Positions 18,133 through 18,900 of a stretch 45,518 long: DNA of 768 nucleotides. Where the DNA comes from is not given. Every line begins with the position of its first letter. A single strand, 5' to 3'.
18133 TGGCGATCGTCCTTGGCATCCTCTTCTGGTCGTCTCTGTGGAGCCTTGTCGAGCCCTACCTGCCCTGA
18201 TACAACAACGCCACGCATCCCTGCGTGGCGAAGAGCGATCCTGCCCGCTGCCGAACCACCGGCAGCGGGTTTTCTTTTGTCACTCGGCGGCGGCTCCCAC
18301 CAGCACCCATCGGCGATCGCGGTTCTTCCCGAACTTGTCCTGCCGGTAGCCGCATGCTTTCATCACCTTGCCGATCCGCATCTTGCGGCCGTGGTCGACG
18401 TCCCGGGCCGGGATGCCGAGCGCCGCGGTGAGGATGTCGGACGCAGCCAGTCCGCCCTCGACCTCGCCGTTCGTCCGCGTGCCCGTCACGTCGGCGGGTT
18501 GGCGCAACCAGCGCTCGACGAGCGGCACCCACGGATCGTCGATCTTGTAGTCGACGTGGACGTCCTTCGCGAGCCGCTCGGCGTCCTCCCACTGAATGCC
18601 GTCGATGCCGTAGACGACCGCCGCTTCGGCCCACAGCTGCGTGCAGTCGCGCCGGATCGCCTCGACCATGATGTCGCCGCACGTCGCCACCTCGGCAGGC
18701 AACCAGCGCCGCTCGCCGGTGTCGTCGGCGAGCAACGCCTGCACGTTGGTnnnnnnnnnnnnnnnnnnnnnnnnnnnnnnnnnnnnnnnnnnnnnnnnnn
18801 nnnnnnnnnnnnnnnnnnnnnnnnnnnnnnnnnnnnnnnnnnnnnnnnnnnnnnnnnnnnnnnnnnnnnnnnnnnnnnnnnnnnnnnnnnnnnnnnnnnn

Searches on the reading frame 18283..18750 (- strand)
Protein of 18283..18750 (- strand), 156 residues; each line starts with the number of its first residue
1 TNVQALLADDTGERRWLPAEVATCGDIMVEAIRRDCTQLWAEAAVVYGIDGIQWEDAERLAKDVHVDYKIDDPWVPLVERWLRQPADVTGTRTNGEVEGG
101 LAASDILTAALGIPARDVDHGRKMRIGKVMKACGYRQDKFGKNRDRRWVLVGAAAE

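Call 107: find_related_loci(query=window:18283-18750:-, collection=metagenome_contigs, flank=3000)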
Query window:18283-18750:- (156 aa) in metagenome_contigs; peptide patterns used: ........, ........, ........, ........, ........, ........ (x = any residue, [..] = any of these).
144 stretches matched a pattern; 19 encode a relative of the query (tblastn E <= 1e-3); 19 distinct loci.
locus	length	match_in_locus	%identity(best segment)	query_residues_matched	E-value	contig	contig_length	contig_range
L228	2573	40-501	89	1-154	1e-93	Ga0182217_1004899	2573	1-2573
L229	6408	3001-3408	41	1-135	2e-28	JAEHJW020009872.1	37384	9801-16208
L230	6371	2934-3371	39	1-151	1e-26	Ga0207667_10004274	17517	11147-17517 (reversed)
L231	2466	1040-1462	41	2-146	1e-25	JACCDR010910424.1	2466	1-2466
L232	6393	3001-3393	41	1-135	3e-25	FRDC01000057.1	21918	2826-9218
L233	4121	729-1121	41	1-135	8e-25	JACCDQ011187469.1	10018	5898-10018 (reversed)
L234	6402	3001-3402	37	1-137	1e-24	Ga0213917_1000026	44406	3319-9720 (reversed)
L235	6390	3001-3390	38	2-137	5e-24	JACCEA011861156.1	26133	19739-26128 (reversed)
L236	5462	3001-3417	35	1-143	5e-24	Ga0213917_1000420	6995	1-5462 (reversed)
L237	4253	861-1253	39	1-135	4e-24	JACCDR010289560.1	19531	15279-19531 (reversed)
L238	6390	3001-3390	38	2-137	5e-24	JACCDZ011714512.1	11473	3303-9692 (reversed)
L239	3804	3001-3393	38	1-135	8e-24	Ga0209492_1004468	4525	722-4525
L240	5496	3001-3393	41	1-135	2e-23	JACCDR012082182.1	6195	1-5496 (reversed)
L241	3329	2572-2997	35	2-148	4e-23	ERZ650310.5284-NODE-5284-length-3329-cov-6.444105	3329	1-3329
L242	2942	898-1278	35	1-135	1e-18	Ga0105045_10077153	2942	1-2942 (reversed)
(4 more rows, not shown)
